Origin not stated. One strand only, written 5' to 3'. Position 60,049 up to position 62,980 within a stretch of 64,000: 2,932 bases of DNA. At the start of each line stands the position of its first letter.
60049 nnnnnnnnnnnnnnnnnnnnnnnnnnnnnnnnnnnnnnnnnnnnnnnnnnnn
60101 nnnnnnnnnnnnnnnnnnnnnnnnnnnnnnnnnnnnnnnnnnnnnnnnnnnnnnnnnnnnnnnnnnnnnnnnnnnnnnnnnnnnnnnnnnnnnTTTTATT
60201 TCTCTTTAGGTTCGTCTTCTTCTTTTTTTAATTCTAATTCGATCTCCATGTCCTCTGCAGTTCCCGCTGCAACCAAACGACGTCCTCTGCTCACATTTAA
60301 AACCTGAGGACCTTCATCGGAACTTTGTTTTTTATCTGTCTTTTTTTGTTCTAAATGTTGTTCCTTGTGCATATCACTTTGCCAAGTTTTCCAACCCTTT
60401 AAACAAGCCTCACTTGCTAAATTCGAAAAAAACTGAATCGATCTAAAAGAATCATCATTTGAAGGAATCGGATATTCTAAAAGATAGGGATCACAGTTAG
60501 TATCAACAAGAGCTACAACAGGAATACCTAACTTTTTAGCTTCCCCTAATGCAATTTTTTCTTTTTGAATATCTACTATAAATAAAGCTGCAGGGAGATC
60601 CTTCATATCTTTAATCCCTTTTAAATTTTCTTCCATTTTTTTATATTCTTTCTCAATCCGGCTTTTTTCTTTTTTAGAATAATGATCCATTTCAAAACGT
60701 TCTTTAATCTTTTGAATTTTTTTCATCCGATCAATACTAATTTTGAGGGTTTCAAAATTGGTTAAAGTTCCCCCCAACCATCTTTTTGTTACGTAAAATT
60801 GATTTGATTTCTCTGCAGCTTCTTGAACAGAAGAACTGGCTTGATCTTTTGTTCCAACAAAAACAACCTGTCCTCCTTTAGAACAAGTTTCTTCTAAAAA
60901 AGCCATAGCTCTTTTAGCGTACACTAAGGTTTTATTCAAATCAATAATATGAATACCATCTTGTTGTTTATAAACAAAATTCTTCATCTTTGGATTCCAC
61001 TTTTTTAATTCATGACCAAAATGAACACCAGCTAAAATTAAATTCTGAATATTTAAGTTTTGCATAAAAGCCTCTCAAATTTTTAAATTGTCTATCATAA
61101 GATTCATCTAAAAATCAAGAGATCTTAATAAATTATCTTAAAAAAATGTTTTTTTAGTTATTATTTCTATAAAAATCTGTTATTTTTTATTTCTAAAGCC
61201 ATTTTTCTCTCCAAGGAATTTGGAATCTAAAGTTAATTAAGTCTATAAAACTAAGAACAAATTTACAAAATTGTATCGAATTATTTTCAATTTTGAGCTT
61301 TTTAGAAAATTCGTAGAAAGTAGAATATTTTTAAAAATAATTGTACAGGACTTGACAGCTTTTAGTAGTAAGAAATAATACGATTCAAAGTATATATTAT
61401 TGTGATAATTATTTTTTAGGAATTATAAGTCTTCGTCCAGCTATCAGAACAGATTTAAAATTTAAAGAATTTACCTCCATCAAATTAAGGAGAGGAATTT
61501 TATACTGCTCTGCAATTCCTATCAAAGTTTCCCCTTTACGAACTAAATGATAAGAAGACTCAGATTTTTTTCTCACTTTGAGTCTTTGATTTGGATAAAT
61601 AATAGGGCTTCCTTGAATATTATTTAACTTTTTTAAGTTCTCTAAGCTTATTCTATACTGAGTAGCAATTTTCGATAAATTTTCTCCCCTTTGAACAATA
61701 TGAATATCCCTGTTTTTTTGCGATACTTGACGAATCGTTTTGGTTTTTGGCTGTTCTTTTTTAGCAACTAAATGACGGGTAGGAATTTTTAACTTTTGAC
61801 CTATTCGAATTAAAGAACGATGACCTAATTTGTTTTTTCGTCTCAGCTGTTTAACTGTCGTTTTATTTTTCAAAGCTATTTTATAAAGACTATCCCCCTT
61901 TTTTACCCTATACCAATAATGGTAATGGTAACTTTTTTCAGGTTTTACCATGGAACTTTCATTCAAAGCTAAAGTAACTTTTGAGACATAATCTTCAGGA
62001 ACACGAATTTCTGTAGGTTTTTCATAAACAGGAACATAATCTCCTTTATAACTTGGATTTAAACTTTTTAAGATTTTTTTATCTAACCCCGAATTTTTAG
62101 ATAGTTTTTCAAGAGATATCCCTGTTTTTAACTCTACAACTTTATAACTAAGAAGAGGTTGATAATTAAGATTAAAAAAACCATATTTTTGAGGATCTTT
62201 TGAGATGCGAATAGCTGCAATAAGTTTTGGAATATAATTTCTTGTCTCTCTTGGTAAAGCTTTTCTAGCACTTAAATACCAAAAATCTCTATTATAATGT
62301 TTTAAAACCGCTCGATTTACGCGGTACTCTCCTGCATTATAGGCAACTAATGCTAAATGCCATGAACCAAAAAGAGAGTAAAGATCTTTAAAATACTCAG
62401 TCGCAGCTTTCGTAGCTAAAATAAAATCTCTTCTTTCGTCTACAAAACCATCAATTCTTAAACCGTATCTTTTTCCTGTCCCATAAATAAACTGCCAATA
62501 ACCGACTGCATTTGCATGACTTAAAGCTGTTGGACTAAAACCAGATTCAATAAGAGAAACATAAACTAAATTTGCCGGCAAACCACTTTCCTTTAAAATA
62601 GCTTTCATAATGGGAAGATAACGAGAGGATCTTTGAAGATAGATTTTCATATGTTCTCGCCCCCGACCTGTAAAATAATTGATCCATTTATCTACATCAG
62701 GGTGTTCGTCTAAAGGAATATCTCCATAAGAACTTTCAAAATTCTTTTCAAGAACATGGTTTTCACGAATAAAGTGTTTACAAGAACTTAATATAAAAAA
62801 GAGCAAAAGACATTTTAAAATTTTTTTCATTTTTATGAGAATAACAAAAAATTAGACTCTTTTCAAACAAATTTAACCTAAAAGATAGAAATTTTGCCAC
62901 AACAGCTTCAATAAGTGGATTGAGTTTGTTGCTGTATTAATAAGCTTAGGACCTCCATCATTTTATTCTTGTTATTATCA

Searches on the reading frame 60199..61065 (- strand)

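Call 54: search_protein_families(library=pfam, proteins=[window:60199-61065:-], max_evalue=0.00001)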
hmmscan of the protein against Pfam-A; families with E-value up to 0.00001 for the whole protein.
window:60199-61065:- (289 aa): 1 family
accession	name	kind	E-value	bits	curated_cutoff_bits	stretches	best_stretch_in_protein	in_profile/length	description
PF00318.25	Ribosomal_S2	-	2.8e-87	292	26.1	1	9-224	1-216/216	Ribosomal protein S2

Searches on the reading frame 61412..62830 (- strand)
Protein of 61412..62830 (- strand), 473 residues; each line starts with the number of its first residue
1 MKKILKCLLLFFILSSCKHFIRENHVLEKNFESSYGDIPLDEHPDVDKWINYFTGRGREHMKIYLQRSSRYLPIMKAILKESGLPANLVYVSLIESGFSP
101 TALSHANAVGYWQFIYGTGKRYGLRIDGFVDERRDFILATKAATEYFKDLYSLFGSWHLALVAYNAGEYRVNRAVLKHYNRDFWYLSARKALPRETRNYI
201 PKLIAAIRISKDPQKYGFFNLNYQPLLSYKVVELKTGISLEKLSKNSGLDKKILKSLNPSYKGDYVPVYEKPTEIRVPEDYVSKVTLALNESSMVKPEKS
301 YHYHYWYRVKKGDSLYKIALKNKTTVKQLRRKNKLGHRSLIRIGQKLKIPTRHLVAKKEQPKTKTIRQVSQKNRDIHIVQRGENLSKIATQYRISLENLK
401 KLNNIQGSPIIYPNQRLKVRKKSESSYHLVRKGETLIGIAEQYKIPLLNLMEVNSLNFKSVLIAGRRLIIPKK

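Call 54: search_protein_families(library=pfam, proteins=[window:61412-62830:-], max_evalue=0.00001)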
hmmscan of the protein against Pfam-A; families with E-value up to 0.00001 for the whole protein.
window:61412-62830:- (473 aa): 2 families
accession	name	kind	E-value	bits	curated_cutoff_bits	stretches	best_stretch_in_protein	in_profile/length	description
PF01476.26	LysM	-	7.7e-40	135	20.9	3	307-350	1-43/43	LysM domain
PF01464.25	SLT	-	7.7e-23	80.7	21.3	1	75-185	4-115/117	Transglycosylase SLT domain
